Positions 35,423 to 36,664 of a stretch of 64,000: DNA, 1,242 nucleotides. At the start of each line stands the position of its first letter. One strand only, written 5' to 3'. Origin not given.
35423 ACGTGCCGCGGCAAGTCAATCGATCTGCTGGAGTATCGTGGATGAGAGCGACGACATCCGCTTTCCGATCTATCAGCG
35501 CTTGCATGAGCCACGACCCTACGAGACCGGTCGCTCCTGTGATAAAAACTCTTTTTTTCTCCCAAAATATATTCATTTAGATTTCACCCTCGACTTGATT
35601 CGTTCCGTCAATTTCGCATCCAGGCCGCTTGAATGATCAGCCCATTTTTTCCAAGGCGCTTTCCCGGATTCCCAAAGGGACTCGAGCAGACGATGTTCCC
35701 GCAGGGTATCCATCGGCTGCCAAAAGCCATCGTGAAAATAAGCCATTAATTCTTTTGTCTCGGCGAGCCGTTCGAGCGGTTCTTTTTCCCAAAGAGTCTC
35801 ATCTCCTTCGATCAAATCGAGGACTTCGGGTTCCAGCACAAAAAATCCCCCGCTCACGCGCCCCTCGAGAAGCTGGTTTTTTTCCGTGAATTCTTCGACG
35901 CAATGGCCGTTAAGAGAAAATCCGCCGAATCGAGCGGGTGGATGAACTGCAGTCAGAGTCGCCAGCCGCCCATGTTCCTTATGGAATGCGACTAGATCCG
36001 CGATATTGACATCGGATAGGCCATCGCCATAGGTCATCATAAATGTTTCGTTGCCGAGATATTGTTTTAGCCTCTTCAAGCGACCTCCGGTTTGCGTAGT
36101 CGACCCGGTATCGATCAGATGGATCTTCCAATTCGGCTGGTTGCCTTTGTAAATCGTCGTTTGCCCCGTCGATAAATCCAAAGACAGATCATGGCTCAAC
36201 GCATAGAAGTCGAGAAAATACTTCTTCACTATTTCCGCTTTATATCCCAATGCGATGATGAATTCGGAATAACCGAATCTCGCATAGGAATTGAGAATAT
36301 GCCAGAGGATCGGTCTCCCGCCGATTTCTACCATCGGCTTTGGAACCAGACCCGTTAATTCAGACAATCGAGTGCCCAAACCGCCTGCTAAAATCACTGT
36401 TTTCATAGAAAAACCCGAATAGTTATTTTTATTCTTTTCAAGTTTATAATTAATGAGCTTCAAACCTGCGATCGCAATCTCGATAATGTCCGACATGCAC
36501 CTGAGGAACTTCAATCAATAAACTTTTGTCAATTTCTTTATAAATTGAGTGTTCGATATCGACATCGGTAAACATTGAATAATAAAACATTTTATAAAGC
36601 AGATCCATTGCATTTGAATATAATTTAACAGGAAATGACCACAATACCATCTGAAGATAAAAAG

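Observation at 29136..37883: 8.7-kb glycan-biosynthesis island adjacent to tRNA-Arg(CCT) in a lineage expected to have rough LPS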

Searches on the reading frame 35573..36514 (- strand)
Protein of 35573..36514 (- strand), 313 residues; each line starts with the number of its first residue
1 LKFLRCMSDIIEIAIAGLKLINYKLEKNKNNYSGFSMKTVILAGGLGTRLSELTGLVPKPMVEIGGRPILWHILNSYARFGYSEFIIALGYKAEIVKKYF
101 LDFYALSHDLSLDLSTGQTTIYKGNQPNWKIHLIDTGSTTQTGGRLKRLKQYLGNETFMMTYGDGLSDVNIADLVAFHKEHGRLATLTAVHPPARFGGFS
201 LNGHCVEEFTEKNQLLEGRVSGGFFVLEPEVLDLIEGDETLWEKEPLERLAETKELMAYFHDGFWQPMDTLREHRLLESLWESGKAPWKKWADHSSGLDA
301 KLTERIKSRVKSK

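Call 5: search_protein_families(library=pfam, proteins=[window:35573-36514:-], max_evalue=0.01)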
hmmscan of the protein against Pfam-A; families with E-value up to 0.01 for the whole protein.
window:35573-36514:- (313 aa): 2 families
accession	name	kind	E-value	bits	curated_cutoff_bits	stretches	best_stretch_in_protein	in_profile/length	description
PF00483.29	NTP_transferase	-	2.4e-18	67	21.2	1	38-256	1-215/245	Nucleotidyl transferase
PF12804.13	NTP_transf_3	-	1.9e-07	31.8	27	1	40-93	2-50/160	MobA-like NTP transferase domain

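Call 6: search_protein_families(library=ncbifam, proteins=[window:35573-36514:-], max_evalue=0.01)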
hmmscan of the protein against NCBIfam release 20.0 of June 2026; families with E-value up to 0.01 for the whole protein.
window:35573-36514:- (313 aa): 33 families (the best 25 are shown)
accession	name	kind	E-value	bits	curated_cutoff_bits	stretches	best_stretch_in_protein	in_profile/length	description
TIGR02623.1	G1P_cyt_trans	equivalog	1.2e-108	362.4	300.25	1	37-291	1-255/255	glucose-1-phosphate cytidylyltransferase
TIGR03992.1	Arch_glmU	subfamily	1.4e-22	80.2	292.1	2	37-107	1-71/393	bifunctional sugar-1-phosphate nucleotidylyltransferase/acetyltransferase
NF052502.1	man1P_GTase_Rv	exception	1.7e-22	79.8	440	1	38-270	2-219/352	mannose-1-phosphate guanylyltransferase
NF049965.1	GlMnHpPGnyltfHddC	equivalog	6.7e-19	68.4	300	1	37-239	1-179/221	D-glycero-D-manno-heptose 1-phosphate guanosyltransferase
NF045761.1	NAMPUrTaseMurU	equivalog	3.9e-18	66.1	250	1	37-272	1-218/226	N-acetylmuramate alpha-1-phosphate uridylyltransferase MurU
NF041313.1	UDPGP_AglF_Halo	equivalog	1.5e-16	60.5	400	1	37-104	1-68/234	UTP--glucose-1-phosphate uridylyltransferase AglF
TIGR01208.1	rmlA_long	equivalog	1.2e-13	50.7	320.25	1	38-215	1-161/353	glucose-1-phosphate thymidylyltransferase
NF041135.1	IPPtranDIPPsyn_Thcocales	equivalog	2.7e-10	39.8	580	1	37-100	1-60/419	bifunctional L-myo-inositol-1-phosphate cytidylyltransferase/CDP-L-myo-inositol myo-inositolphosphotransferase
NF041173.1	Sug_nt_acttase_Thmprot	equivalog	3.9e-10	39.2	600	1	37-236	1-177/405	bifunctional sugar-1-phosphate nucleotidylyltransferase/acetyltransferase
TIGR02091.1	glgC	equivalog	1.7e-08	33.9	424.9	1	39-272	3-250/364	glucose-1-phosphate adenylyltransferase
TIGR01099.1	galU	equivalog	5e-08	32.8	326.8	1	37-180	2-148/261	UTP--glucose-1-phosphate uridylyltransferase GalU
NF003670.0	PRK05293.1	equivalog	6.6e-08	31.9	470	1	38-272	6-249/382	glucose-1-phosphate adenylyltransferase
TIGR01173.1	glmU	equivalog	3.7e-07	29.4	366.85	1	37-102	1-63/452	bifunctional UDP-N-acetylglucosamine diphosphorylase/glucosamine-1-phosphate N-acetyltransferase GlmU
NF045697.1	MurNAcPUrMurU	equivalog_domain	8.7e-07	28.6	370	1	40-99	1-60/229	N-acetylmuramate alpha-1-phosphate uridylyltransferase MurU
TIGR00454.1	TIGR00454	hypoth_equivalog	8.8e-06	25.7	174.7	1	37-98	1-58/183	TIGR00454 family protein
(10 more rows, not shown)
